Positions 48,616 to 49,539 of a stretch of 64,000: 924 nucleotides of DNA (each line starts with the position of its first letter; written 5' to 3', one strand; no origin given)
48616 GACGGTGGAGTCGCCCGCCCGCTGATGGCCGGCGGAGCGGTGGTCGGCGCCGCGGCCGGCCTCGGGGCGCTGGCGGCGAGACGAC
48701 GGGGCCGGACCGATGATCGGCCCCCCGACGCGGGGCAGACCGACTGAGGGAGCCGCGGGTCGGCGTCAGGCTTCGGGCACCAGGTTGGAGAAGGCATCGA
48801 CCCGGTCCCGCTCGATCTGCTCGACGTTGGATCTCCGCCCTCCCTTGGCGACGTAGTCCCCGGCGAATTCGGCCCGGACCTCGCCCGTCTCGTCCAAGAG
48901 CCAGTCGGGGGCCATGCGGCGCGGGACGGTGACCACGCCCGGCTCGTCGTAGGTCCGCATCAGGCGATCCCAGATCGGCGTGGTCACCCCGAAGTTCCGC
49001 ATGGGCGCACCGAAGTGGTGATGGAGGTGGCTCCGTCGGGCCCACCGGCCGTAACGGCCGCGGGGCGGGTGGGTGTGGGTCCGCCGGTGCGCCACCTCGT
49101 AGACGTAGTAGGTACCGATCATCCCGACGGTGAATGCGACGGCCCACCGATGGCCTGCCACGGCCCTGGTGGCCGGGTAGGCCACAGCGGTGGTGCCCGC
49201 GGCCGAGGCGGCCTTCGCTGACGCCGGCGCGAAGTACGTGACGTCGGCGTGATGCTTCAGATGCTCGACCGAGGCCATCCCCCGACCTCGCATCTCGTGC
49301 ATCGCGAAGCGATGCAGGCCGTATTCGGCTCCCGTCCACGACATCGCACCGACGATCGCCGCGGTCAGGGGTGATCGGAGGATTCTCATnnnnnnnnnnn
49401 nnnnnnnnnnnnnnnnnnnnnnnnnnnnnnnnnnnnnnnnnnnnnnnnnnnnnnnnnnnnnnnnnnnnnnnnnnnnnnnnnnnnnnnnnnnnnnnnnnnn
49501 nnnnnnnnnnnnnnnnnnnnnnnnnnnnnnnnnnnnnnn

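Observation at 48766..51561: Tocopherol-cyclase-like, four-His-box hydroxylase and terpene-cyclase-fold proteins clustered: candidate isoprenoid/quinone-tailoring module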

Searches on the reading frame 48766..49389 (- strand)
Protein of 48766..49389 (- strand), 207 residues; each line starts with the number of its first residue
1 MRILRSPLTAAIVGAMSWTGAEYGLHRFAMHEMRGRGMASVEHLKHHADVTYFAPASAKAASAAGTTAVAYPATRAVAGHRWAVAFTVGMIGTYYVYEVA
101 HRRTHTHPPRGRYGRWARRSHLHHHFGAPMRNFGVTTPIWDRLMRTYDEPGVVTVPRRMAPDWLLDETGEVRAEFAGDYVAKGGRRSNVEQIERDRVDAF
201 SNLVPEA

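Call 3: search_protein_families(library=pfam, proteins=[window:48766-49389:-], max_evalue=0.01)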
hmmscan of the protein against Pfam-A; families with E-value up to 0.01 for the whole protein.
window:48766-49389:- (207 aa): 1 family
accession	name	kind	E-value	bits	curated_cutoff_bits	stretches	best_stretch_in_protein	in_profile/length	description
PF04116.19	FA_hydroxylase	-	8.3e-16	59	31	1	12-146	2-132/132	Fatty acid hydroxylase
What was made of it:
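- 48766..49389 (-): Small fatty-acid-hydroxylase-superfamily di-iron protein (FAH), 207 aa, with four His boxes and a conserved ~60-aa C-terminal extension. PF04116, 59 bits (call 3).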

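Call 4: search_protein_families(library=ncbifam, proteins=[window:48766-49389:-], max_evalue=0.01)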
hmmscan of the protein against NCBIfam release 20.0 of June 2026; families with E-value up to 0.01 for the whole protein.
window:48766-49389:- (207 aa): 0 families

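Call 22: find_homologous_proteins(query=window:48766-49389:-)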
Query window:48766-49389:- (207 aa): 492 proteins with E <= 0.001 among 961 candidates; the best 120 are listed.
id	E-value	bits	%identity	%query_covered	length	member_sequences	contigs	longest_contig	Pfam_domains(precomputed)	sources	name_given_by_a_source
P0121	3.7e-112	391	82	100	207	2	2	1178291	PF04116.20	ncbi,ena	-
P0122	5.5e-110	384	100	82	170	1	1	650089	PF04116.20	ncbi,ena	-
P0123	9.1e-110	383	82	99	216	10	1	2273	PF04116.20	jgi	-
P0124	3.9e-109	381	83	100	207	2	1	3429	PF04116.20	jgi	jgi:hypothetical protein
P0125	5.3e-108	378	80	100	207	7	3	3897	PF04116.20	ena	-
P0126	8.5e-106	370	77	100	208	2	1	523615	PF04116.20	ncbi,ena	-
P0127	1.1e-105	370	77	100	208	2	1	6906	PF04116.20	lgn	-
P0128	6.1e-105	368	78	99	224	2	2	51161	PF04116.20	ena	-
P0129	3.2e-104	365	77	100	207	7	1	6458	PF04116.20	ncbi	ncbi:MAG: sterol desaturase family protein [Acidimicrobiia bacterium]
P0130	6.5e-104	364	76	100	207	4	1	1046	PF04116.20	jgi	-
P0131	7.2e-104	364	76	100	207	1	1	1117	PF04116.20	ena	-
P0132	9.0e-104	364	77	99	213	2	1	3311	PF04116.20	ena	-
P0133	1.2e-103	363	75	100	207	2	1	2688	PF04116.20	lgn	-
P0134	1.6e-103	363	76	100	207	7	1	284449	PF04116.20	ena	-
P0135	4.7e-103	361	77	99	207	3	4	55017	PF04116.20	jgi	jgi:sterol desaturase/sphingolipid hydroxylase (fatty acid hydroxylase superfamily)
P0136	5.2e-103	361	80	92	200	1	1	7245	PF04116.20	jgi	-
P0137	5.4e-103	361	78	100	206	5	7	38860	PF04116.20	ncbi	ncbi:MAG: sterol desaturase family protein [Acidimicrobiia bacterium]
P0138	9.7e-103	360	76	98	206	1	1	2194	PF04116.20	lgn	-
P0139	2.3e-102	359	77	97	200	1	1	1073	PF04116.20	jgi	jgi:sterol desaturase/sphingolipid hydroxylase (fatty acid hydroxylase superfamily)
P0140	2.8e-102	359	76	99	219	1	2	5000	PF04116.20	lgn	-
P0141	3.4e-102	359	76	100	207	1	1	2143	PF04116.20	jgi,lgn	jgi:Fatty acid hydroxylase superfamily.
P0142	3.6e-102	359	74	100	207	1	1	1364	PF04116.20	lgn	-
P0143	3.6e-102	359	76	100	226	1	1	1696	PF04116.20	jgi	jgi:hypothetical protein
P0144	4.1e-102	358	76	100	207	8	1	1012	PF04116.20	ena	-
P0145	4.8e-102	358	75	99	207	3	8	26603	PF04116.20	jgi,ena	jgi:sterol desaturase/sphingolipid hydroxylase (fatty acid hydroxylase superfamily)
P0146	5.2e-102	358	74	100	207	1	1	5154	PF04116.20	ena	-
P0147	5.8e-102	358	75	99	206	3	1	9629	PF04116.20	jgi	jgi:sterol desaturase/sphingolipid hydroxylase (fatty acid hydroxylase superfamily)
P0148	9.3e-102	357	73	100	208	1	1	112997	PF04116.20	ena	-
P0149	1.2e-101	357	75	99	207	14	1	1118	PF04116.20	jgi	-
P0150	1.6e-101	357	74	99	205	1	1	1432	PF04116.20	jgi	-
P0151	2.2e-101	356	74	100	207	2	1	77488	PF04116.20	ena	-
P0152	3.3e-101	355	77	100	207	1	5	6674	PF04116.20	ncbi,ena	-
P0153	3.3e-101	355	75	99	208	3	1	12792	PF04116.20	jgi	jgi:sterol desaturase/sphingolipid hydroxylase (fatty acid hydroxylase superfamily)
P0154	3.4e-101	355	76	99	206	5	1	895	PF04116.20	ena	-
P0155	5.4e-101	355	73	100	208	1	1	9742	PF04116.20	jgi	jgi:hypothetical protein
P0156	1.4e-100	353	74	100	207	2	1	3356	PF04116.20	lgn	-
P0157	1.7e-100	353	74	100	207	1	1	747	PF04116.20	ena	-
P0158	1.8e-100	353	75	100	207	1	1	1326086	PF04116.20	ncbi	ncbi:MAG: sterol desaturase family protein [Microthrixaceae bacterium]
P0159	3.0e-100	352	73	100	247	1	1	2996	PF04116.20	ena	-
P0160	4.5e-100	352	74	99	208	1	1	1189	PF04116.20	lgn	-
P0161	8.5e-100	351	74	98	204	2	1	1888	PF04116.20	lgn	-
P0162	9.1e-100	351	75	99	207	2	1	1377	PF04116.20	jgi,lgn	-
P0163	9.3e-100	351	73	99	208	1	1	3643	PF04116.20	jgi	jgi:hypothetical protein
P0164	1.0e-99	351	73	100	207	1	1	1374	PF04116.20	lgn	-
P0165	1.3e-99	350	77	90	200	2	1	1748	PF04116.20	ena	-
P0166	1.6e-99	350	74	99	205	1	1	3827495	PF04116.20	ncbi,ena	-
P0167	2.0e-99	350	74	100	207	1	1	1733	PF04116.20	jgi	jgi:hypothetical protein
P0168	3.5e-99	349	74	100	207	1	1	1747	PF04116.20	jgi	jgi:hypothetical protein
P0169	4.6e-99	348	74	100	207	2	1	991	PF04116.20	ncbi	-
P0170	5.1e-99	348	73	99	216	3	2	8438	PF04116.20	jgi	jgi:sterol desaturase/sphingolipid hydroxylase (fatty acid hydroxylase superfamily)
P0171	6.1e-99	348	74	100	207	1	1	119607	PF04116.20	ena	-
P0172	7.3e-99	348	72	100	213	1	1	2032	PF04116.20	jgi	-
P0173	9.6e-99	347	73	100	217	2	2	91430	PF04116.20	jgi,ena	-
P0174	1.0e-98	347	72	99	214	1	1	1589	PF04116.20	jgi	jgi:sterol desaturase/sphingolipid hydroxylase (fatty acid hydroxylase superfamily)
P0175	1.0e-98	347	72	99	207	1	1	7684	PF04116.20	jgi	jgi:sterol desaturase/sphingolipid hydroxylase (fatty acid hydroxylase superfamily)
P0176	1.1e-98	347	74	99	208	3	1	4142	PF04116.20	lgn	-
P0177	1.1e-98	347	73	100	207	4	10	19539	PF04116.20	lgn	-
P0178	1.2e-98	347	74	99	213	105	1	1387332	PF04116.20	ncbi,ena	-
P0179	1.4e-98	347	73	100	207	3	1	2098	PF04116.20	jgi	jgi:hypothetical protein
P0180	1.4e-98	347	73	99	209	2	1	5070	PF04116.20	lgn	-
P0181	1.4e-98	347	71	100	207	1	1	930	PF04116.20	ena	-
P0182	1.5e-98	347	72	100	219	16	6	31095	PF04116.20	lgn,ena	-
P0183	2.6e-98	346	74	99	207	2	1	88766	PF04116.20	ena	-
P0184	3.1e-98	346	74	99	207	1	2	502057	PF04116.20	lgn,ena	-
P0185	3.2e-98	346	75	92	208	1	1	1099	PF04116.20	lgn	-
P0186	4.3e-98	345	73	100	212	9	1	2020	PF04116.20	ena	-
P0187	5.1e-98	345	73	100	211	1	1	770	PF04116.20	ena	-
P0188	5.9e-98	345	73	100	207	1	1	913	PF04116.20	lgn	-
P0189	6.1e-98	345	75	99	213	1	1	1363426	PF04116.20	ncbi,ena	-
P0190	7.9e-98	344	72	99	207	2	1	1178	PF04116.20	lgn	-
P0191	1.1e-97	344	72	100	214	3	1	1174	PF04116.20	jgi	jgi:Fatty acid hydroxylase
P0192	1.1e-97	344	74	92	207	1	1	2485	PF04116.20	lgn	-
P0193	1.5e-97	344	72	100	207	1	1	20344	PF04116.20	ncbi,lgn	-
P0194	1.5e-97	343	73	99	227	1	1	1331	PF04116.20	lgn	-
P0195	1.6e-97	343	75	98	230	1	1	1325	PF04116.20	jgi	jgi:hypothetical protein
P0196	1.7e-97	343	71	100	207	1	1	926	PF04116.20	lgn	-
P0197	2.1e-97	343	71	100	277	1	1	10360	PF04116.20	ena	-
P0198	2.2e-97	343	72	100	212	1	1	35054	PF04116.20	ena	-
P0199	2.3e-97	343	74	99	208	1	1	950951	PF04116.20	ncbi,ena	-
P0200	2.5e-97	343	73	100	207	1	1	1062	PF04116.20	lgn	-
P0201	2.8e-97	343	73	99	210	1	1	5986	PF04116.20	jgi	jgi:sterol desaturase/sphingolipid hydroxylase (fatty acid hydroxylase superfamily)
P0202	3.3e-97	342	74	99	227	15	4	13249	PF04116.20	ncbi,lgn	-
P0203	3.4e-97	342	74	96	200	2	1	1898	PF04116.20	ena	-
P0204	4.4e-97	342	72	100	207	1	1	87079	PF04116.20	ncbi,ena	-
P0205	5.0e-97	342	73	100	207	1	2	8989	PF04116.20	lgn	-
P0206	5.1e-97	342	73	97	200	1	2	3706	PF04116.20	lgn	-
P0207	7.0e-97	341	71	100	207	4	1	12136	PF04116.20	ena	-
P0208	1.1e-96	341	73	100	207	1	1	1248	PF04116.20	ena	-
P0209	1.2e-96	341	75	91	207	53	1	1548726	PF04116.20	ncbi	-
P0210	1.2e-96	341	75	95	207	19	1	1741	PF04116.20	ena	-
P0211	1.4e-96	340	70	99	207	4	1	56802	PF04116.20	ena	-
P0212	1.7e-96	340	71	99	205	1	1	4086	PF04116.20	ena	-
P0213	1.9e-96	340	71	100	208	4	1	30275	PF04116.20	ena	-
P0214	2.7e-96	339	71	100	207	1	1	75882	PF04116.20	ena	-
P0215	3.2e-96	339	73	100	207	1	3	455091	PF04116.20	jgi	jgi:hypothetical protein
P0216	3.5e-96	339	72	99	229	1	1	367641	PF04116.20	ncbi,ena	-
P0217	3.6e-96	339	73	99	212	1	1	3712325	PF04116.20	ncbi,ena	-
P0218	3.7e-96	339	71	100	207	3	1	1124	PF04116.20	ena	-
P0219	4.3e-96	339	71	100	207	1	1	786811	PF04116.20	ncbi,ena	-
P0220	4.5e-96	339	75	89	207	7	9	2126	PF04116.20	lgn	-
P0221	5.0e-96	339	70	100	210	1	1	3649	PF04116.20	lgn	-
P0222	5.8e-96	338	73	98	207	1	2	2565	PF04116.20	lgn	-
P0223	5.9e-96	338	74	98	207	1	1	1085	PF04116.20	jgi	jgi:hypothetical protein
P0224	6.9e-96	338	72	99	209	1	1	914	PF04116.20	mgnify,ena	mgnify:CR=1 FL=1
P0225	7.5e-96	338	74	99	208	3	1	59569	PF04116.20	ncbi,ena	-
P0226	8.1e-96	338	71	100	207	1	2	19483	PF04116.20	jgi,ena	-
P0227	9.0e-96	338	71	99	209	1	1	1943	PF04116.20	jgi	jgi:hypothetical protein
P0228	9.4e-96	338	70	99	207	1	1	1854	PF04116.20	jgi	jgi:sterol desaturase/sphingolipid hydroxylase (fatty acid hydroxylase superfamily)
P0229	1.3e-95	337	72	100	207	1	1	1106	PF04116.20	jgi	jgi:hypothetical protein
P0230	1.3e-95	337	72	98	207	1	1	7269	PF04116.20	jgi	jgi:sterol desaturase/sphingolipid hydroxylase (fatty acid hydroxylase superfamily)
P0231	1.5e-95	337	72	100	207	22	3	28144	PF04116.20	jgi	jgi:sterol desaturase/sphingolipid hydroxylase (fatty acid hydroxylase superfamily)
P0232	2.7e-95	336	72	99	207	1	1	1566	PF04116.20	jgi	jgi:hypothetical protein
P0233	3.2e-95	336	74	93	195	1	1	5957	PF04116.20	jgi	jgi:sterol desaturase/sphingolipid hydroxylase (fatty acid hydroxylase superfamily)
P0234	3.7e-95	336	77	89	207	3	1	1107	PF04116.20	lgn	-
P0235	3.9e-95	336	71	99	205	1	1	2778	PF04116.20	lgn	-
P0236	4.0e-95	336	73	99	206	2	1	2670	PF04116.20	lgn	-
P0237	4.1e-95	336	70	100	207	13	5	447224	PF04116.20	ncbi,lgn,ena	-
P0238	4.6e-95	335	72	100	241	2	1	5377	PF04116.20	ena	-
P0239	4.7e-95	335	74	91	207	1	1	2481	PF04116.20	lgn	-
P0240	6.1e-95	335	75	96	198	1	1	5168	PF04116.20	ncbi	-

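Call 23: find_encoding_contigs(protein=P0121, flank=8000, max_places=2)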
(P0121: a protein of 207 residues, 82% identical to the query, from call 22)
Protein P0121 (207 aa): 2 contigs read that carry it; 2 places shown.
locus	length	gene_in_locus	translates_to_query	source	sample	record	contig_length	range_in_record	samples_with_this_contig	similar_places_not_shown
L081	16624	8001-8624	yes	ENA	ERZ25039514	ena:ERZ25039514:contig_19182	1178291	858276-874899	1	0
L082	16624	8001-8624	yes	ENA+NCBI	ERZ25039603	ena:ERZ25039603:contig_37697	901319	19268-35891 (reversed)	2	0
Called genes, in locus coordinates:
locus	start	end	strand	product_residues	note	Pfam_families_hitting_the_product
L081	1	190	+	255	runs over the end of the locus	PF13489:Methyltransf_23 (weak), PF01209:Ubie_methyltran, PF13847:Methyltransf_31, PF08241:Methyltransf_11, PF08242:Methyltransf_12 (faint), PF13649:Methyltransf_25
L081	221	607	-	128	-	-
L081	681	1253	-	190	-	PF11716:MDMPI_N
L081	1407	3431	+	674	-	-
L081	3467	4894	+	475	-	PF00654:Voltage_CLC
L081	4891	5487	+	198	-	PF07885:Ion_trans_2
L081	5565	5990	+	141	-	PF19850:DUF6325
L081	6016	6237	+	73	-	-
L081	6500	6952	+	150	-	PF19850:DUF6325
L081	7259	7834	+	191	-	-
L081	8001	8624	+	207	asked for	PF04116:FA_hydroxylase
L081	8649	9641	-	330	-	PF01209:Ubie_methyltran, PF13489:Methyltransf_23 (weak), PF13847:Methyltransf_31, PF08241:Methyltransf_11, PF08242:Methyltransf_12, PF13649:Methyltransf_25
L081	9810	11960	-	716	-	PF02771:Acyl-CoA_dh_N, PF00441:Acyl-CoA_dh_1, PF02770:Acyl-CoA_dh_M, PF00441:Acyl-CoA_dh_1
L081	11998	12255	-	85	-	-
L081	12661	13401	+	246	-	PF00916:Sulfate_transp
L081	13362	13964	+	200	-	PF01740:STAS, PF13466:STAS_2 (weak)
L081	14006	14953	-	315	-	PF00781:DAGK_cat, PF01513:NAD_kinase (weak)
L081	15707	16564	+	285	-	PF03976:PPK2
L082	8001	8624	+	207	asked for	PF04116:FA_hydroxylase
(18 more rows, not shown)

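Call 24: find_encoding_contigs(protein=P0126, flank=8000, max_places=2)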
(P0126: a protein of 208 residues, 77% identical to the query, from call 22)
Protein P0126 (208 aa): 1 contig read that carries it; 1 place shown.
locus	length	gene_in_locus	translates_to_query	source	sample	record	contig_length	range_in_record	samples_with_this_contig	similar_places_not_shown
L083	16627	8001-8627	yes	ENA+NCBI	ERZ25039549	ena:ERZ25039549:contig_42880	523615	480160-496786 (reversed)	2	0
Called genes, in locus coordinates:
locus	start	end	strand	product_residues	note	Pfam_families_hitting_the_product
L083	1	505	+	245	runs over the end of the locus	PF02629:CoA_binding, PF13380:CoA_binding_2, PF13607:Succ_CoA_lig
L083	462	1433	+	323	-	PF13607:Succ_CoA_lig, PF19045:Ligase_CoA_2, PF13549:ATP-grasp_5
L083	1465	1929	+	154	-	PF13549:ATP-grasp_5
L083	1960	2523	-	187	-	PF01794:Ferric_reduct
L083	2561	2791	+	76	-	-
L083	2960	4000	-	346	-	-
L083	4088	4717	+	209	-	PF00672:HAMP, PF00512:HisKA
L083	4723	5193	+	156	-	PF02518:HATPase_c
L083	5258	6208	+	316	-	PF02424:ApbE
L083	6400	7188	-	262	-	PF03537:Glyco_hydro_114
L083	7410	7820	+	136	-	-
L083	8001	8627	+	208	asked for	PF04116:FA_hydroxylase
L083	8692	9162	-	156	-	-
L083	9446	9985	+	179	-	-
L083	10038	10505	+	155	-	-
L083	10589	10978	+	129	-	PF00977:His_biosynth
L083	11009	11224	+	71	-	PF00977:His_biosynth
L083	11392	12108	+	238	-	PF00837:T4_deiodinase, PF00578:AhpC-TSA (weak)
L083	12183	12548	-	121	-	PF08818:DUF1801 (weak)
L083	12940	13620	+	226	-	-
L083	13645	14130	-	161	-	PF00753:Lactamase_B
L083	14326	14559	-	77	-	-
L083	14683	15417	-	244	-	PF08240:ADH_N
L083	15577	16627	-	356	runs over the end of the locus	-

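Call 25: find_encoding_contigs(protein=P0158, flank=8000, max_places=2)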
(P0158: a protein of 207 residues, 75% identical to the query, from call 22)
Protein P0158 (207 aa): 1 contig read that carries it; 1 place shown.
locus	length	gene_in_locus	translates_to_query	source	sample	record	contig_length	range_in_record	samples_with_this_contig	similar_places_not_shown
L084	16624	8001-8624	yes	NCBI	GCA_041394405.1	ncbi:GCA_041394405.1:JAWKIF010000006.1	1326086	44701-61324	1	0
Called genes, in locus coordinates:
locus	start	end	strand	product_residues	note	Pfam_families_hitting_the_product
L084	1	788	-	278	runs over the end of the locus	PF13606:Ank_3 (faint), PF00023:Ank (faint), PF12796:Ank_2 (weak), PF13637:Ank_4 (weak)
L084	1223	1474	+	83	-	-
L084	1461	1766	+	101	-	PF02452:PemK_toxin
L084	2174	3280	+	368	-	PF00144:Beta-lactamase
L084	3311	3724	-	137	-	PF07892:DUF1667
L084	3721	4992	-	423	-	PF00070:Pyr_redox (faint), PF03486:HI0933_like (faint), PF07992:Pyr_redox_2, PF13450:NAD_binding_8 (faint), PF13738:Pyr_redox_3 (faint)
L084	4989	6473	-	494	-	PF00070:Pyr_redox (faint), PF01266:DAO, PF04324:Fer2_BFD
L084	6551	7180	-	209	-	-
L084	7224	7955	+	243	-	-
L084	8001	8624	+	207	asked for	PF04116:FA_hydroxylase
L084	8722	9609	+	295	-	PF01553:Acyltransferase, PF03982:DAGAT (weak)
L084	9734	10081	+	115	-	-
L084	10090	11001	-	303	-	PF12710:HAD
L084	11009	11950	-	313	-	PF03781:FGE-sulfatase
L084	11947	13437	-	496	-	PF00884:Sulfatase, PF16347:SGSH_C (weak), PF14707:Sulfatase_C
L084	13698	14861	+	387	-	PF02720:DUF222 (weak), PF01844:HNH (weak)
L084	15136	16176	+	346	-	-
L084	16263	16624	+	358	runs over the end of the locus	PF01926:MMR_HSR1, PF06071:YchF-GTPase_C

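Call 52: search_protein_families(library=pfam, proteins=[L084:7224-7955:+, L081:7259-7834:+, L083:7410-7820:+], max_evalue=0.1)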
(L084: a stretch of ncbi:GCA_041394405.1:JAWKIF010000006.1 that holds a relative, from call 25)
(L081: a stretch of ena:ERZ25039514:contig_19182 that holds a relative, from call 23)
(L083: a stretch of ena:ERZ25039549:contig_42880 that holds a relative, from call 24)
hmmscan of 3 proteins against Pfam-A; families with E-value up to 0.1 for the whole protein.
L084:7224-7955:+ (243 aa): 0 families

L081:7259-7834:+ (191 aa): 0 families

L083:7410-7820:+ (136 aa): 1 family
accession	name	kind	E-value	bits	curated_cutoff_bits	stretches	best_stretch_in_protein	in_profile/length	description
PF04993.18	TfoX_N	-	6.6e-05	23.4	30.1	1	57-123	23-88/91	TfoX N-terminal domain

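Call 57: find_related_loci(query=A5, collection=metagenome_contigs, flank=6000)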
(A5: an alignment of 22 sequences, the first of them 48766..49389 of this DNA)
Query A5 (207 aa) in metagenome_contigs; peptide patterns used: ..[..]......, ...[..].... (x = any residue, [..] = any of these).
261 stretches matched a pattern; 96 encode a relative of the query (tblastn E <= 1e-3); the best 80 are kept; 80 distinct loci.
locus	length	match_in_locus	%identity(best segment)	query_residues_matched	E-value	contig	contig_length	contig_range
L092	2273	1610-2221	82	4-207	2e-117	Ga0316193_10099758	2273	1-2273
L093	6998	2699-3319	77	1-207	3e-108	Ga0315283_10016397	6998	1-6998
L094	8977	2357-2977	74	1-207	8e-105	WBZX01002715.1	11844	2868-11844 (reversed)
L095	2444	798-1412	75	1-205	2e-108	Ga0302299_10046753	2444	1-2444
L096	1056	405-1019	75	1-205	3e-112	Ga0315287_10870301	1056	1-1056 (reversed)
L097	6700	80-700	75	1-207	5e-102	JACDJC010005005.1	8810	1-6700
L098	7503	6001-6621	77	1-207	6e-102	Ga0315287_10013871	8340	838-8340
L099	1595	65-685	73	1-207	7e-109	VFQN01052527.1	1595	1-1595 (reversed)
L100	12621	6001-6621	72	1-207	1e-100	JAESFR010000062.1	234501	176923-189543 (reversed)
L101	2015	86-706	76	1-207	1e-104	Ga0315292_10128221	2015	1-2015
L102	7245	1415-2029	78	3-207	2e-99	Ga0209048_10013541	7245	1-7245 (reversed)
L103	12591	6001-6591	75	10-206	2e-99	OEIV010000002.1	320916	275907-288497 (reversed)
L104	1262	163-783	73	1-207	2e-106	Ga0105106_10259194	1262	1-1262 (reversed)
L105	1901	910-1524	74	1-205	7e-104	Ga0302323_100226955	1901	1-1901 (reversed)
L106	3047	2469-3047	76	1-193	5e-100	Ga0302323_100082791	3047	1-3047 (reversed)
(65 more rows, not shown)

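Call 62: search_solved_structures(query=A5, max_evalue=1)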
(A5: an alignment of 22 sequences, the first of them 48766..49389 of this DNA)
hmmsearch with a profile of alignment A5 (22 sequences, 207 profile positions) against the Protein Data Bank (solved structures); distinct sequences matched with E-value up to 1: 3.
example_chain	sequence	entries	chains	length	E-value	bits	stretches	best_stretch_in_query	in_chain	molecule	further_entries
4zr1_A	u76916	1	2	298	9.5e-13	51.4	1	12-151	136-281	Ceramide very long chain fatty acid hydroxylase SCS7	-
4zr0_A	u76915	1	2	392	1.8e-12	50.5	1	12-151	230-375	Ceramide very long chain fatty acid hydroxylase SCS7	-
7kis_A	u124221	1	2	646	0.85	12.3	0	152-179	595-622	Peptidoglycan D,D-transpeptidase MrdA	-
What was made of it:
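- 48766..49389 (-): Profile hit to the Scs7p hydroxylase domain 4zr1, E 9.5e-13 (call 62).
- On Fatty acid hydroxylase / sterol desaturase superfamily (PF04116): Scs7p match E 9.5e-13 (call 62).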
